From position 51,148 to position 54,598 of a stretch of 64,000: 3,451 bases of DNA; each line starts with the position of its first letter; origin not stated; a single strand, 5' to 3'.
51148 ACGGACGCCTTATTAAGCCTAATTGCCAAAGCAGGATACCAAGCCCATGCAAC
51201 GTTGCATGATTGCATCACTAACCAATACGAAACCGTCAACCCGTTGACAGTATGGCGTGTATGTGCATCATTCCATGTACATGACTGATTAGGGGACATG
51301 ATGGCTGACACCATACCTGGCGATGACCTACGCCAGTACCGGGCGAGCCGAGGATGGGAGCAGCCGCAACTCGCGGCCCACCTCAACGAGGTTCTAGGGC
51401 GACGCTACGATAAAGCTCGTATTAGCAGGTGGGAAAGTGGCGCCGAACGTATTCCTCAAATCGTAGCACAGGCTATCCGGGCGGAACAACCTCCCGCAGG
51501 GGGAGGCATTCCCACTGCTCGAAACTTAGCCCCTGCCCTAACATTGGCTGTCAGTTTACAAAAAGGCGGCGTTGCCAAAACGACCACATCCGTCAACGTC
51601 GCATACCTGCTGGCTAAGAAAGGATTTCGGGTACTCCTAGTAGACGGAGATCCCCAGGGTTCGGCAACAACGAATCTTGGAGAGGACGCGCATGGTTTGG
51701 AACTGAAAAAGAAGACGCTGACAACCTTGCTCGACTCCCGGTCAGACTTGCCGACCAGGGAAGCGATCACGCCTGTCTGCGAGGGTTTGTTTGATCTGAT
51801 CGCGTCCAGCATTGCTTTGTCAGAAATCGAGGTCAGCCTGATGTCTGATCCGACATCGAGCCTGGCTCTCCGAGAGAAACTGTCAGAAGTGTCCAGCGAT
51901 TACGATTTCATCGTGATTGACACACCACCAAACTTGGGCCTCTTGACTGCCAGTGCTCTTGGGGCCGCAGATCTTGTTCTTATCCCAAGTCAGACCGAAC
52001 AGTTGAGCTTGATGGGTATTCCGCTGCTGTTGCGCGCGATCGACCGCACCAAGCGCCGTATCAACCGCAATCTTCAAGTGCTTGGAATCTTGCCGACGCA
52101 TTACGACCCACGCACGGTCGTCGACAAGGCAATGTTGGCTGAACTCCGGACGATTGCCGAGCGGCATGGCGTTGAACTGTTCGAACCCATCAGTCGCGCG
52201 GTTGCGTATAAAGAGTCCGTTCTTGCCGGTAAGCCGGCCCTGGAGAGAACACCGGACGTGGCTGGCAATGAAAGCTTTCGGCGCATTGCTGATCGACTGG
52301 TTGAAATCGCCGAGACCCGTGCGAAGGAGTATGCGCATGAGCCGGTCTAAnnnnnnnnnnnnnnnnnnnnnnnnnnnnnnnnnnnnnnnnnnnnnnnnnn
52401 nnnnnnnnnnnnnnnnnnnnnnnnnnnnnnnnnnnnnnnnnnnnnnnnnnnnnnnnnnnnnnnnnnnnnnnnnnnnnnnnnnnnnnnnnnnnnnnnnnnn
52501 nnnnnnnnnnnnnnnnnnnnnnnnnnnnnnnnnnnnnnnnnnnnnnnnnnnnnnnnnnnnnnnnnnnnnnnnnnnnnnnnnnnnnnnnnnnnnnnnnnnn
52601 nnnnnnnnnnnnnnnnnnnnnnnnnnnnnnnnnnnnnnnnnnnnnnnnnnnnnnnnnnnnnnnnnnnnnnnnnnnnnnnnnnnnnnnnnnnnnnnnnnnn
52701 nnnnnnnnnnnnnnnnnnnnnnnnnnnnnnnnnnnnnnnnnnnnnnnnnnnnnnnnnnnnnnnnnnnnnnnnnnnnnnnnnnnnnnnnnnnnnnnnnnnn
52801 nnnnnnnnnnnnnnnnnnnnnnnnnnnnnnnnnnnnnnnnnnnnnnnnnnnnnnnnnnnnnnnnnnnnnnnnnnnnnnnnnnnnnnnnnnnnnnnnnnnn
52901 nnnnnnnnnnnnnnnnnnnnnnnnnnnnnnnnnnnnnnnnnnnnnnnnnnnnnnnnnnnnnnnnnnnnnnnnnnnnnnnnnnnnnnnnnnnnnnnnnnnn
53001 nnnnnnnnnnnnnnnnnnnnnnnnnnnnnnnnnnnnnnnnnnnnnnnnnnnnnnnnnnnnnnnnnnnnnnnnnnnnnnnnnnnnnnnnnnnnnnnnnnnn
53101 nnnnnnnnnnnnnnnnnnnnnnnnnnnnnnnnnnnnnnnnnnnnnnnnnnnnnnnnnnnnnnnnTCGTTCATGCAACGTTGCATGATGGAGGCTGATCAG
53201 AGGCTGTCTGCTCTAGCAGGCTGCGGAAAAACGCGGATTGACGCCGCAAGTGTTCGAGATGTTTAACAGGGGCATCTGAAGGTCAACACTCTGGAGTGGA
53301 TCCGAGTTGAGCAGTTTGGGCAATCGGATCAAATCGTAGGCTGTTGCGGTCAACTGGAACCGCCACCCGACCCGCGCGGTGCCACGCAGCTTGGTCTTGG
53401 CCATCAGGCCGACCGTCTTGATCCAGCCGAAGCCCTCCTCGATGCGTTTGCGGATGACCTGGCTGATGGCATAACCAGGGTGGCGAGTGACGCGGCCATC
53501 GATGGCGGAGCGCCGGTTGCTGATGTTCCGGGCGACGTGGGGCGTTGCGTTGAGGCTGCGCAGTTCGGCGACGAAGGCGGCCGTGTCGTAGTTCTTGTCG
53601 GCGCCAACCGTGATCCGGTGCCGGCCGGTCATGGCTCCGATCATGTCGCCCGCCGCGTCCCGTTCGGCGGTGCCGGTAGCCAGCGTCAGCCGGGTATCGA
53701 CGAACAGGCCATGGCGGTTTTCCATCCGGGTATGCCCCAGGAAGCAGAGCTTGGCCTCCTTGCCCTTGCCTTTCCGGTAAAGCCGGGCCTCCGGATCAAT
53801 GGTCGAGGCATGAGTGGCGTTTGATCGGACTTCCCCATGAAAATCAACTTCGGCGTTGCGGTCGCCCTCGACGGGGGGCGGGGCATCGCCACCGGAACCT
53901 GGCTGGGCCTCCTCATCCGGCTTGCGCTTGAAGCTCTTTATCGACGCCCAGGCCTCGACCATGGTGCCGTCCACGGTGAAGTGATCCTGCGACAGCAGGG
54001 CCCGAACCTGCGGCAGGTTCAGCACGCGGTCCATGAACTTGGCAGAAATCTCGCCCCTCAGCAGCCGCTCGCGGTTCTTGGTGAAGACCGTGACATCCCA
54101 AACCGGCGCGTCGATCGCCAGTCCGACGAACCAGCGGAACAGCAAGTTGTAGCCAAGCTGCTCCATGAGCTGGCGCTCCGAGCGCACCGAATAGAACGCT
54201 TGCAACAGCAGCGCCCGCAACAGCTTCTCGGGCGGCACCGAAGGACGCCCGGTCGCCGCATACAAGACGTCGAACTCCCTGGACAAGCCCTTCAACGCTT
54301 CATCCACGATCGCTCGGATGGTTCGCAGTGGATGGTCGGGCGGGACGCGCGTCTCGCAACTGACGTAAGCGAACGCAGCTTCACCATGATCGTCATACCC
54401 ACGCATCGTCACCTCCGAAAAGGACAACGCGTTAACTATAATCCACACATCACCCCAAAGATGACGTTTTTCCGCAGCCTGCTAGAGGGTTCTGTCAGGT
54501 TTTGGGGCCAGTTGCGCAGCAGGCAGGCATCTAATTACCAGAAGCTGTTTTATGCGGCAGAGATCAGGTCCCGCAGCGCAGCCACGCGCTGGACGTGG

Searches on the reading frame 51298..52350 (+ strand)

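Call 29: search_protein_families(library=pfam, proteins=[window:51298-52350:+], max_evalue=0.01)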
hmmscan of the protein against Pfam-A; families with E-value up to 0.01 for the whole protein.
window:51298-52350:+ (350 aa): 8 families
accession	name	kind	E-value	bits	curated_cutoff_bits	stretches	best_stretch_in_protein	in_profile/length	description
PF13614.12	AAA_31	-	3.4e-49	167.6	27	1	82-261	3-177/177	AAA domain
PF01656.29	CbiA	-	1.7e-20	73.7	25.4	1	84-313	2-124/125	CobQ/CobB/MinD/ParA nucleotide binding domain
PF10609.15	ParA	-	1.5e-11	44.6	27.1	1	83-334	6-245/246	NUBPL iron-transfer P-loop NTPase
PF09140.17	MipZ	-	4e-10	39.9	20.7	1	85-231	5-129/262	ATPase MipZ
PF02374.21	ArsA_ATPase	-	6.7e-07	29.3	24.3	1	89-212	9-135/305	Anion-transporting ATPase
PF00142.24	Fer4_NifH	-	8.4e-07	29.2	25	1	89-126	8-45/271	4Fe-4S iron sulfur cluster binding proteins, NifH/frxC family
PF13560.12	HTH_31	-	1.4e-06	28.9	27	1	8-53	3-42/64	Helix-turn-helix domain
PF06564.18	CBP_BcsQ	-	0.0033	17.4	21.3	0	84-229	5-143/234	Cellulose biosynthesis protein BcsQ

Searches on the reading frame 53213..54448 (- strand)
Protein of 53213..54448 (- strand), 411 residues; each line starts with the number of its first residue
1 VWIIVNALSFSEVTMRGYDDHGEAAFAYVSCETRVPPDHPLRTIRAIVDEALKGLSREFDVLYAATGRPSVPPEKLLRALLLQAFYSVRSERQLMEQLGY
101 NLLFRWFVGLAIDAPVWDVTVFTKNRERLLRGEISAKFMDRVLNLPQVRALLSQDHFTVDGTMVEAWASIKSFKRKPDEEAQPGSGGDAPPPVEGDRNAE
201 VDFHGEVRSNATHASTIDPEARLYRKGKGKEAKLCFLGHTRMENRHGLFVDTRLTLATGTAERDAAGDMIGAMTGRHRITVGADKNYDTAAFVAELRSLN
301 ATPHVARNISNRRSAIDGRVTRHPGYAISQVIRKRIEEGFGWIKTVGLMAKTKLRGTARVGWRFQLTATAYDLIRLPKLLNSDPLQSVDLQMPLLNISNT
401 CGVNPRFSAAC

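Call 29: search_protein_families(library=pfam, proteins=[window:53213-54448:-], max_evalue=0.01)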
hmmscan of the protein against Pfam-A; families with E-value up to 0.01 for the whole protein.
window:53213-54448:- (411 aa): 3 families
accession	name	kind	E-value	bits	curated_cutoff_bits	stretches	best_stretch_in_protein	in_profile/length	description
PF05598.16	DUF772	-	6.7e-23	80.9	23.1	1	67-140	1-72/74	Transposase domain (DUF772)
PF01609.27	DDE_Tnp_1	-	1.5e-05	25.3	23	1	226-371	26-198/200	Transposase DDE domain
PF13751.12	DDE_Tnp_1_6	-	0.0062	17.3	25.1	0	313-376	61-124/125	Transposase DDE domain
